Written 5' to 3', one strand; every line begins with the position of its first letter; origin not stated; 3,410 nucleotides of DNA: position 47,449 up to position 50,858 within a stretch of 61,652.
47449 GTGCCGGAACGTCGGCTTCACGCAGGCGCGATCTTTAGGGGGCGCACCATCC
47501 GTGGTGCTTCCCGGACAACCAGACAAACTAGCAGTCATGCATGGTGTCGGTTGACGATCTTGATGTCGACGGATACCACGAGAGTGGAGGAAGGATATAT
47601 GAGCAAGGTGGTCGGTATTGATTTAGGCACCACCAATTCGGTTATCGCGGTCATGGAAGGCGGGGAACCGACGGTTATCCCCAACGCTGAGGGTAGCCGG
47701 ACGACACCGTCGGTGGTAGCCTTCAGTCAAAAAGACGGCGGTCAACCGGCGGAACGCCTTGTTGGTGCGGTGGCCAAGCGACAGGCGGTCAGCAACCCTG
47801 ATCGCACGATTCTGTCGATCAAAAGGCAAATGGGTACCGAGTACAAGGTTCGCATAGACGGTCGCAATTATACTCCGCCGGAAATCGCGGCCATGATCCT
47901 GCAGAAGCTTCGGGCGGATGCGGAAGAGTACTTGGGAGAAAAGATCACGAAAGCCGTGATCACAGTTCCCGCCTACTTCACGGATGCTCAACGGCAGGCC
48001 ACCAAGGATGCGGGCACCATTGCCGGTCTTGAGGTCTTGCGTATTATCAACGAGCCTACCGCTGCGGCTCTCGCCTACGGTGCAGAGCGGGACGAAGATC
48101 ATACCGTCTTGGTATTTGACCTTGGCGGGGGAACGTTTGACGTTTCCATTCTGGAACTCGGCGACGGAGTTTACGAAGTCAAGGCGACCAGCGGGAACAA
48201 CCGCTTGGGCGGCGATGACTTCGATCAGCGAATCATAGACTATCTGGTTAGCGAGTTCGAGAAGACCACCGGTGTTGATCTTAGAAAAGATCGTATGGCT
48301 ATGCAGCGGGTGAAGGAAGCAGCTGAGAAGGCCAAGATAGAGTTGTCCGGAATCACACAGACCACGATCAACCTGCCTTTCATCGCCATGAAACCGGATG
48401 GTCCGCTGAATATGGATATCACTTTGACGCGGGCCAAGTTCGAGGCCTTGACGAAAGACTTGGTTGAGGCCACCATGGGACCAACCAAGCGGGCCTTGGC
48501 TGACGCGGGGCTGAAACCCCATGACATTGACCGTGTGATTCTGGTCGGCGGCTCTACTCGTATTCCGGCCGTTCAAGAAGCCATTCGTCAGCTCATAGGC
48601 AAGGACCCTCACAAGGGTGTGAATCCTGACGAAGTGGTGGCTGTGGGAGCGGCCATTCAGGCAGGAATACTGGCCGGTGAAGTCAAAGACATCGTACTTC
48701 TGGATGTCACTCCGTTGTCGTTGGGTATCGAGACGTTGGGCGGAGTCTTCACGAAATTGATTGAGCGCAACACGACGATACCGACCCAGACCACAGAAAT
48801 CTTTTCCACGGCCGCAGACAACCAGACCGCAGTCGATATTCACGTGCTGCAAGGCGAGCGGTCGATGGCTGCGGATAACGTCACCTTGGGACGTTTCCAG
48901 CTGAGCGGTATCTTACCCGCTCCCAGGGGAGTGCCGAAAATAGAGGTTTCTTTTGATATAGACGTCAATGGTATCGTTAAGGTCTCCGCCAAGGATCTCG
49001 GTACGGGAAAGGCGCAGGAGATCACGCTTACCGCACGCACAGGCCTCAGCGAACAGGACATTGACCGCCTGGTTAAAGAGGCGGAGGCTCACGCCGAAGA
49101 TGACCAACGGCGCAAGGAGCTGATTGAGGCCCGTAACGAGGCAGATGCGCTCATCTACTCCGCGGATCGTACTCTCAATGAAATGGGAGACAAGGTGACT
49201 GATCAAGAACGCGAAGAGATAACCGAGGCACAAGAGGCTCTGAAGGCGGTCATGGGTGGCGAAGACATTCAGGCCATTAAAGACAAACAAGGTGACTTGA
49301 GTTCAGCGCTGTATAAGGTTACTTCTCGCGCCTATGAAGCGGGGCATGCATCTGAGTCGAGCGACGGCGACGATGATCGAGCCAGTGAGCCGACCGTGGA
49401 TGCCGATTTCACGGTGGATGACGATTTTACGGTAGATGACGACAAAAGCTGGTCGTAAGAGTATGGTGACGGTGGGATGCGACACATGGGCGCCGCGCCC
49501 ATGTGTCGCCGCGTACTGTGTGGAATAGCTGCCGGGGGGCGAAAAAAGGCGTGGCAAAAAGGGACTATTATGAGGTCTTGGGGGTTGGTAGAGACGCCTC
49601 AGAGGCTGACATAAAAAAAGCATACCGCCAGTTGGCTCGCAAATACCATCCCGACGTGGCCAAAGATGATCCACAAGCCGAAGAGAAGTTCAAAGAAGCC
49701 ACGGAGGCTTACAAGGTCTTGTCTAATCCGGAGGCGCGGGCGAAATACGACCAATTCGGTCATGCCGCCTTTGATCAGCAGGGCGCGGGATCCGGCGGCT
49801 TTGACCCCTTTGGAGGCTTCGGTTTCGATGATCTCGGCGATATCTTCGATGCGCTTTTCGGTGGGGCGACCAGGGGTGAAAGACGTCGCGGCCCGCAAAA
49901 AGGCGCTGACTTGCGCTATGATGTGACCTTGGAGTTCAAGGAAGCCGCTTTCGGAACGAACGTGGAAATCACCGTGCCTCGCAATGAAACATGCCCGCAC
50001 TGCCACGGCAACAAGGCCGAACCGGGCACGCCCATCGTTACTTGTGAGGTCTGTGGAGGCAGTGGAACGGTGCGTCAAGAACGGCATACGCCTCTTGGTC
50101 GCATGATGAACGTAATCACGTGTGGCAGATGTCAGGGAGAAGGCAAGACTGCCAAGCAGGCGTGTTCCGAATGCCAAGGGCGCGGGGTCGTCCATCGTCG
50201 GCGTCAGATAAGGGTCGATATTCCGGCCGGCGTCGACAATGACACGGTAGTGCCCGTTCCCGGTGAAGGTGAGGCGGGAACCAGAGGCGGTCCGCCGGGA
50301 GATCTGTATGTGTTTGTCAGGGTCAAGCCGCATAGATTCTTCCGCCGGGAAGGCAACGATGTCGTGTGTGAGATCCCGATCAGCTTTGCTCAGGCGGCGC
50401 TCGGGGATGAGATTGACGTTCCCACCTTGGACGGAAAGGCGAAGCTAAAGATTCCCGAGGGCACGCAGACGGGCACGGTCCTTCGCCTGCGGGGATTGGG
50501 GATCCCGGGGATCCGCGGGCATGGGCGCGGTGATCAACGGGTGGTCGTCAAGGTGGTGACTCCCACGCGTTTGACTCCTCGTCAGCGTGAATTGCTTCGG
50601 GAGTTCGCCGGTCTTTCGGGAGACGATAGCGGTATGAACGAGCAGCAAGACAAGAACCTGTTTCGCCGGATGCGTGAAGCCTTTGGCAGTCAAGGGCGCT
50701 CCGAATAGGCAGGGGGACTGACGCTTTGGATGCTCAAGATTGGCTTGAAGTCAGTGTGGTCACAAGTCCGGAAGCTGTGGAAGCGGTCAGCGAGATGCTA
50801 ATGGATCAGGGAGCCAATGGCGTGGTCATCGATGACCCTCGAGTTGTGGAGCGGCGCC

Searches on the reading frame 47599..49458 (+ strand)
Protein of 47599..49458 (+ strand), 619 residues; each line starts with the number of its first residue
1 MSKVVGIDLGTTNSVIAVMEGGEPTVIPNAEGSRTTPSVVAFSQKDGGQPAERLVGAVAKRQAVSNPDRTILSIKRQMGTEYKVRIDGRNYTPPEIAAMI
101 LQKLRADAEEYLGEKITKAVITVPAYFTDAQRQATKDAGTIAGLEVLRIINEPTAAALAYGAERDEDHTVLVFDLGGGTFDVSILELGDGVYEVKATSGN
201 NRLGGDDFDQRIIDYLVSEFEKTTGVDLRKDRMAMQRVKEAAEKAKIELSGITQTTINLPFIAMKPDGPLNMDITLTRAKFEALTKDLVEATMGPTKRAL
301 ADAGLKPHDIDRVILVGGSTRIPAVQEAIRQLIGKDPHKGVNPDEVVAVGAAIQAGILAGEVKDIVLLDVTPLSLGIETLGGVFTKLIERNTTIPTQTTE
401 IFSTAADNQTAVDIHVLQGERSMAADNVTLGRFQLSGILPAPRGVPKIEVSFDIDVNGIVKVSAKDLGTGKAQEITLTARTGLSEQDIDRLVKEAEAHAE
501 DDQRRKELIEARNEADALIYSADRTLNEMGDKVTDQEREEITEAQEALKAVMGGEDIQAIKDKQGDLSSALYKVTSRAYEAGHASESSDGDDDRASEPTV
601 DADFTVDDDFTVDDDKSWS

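Call 8: search_protein_families(library=pfam, proteins=[window:47599-49458:+])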
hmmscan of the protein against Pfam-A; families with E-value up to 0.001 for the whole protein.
window:47599-49458:+ (619 aa): 2 families
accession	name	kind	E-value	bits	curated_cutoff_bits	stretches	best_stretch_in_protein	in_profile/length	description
PF00012.26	HSP70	-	5.9e-244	811.2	20.6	2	83-579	100-598/599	Hsp70 protein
PF06723.19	MreB_Mbl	-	9.2e-22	77.7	27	1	3-353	2-317/327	MreB/Mbl protein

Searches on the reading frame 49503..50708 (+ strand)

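Call 8: search_protein_families(library=pfam, proteins=[window:49503-50708:+])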
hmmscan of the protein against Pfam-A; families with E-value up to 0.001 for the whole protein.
window:49503-50708:+ (401 aa): 3 families
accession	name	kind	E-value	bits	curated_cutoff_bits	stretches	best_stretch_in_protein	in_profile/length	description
PF01556.23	DnaJ_C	-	2.4e-52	177.5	26.6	1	137-354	1-152/152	DnaJ C terminal domain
PF00226.36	DnaJ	-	1.2e-26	93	27.8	1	21-83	1-63/63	DnaJ domain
PF00684.25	DnaJ_CXXCXGXG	-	1.1e-13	51.7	32.7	1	164-228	1-65/65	DnaJ central domain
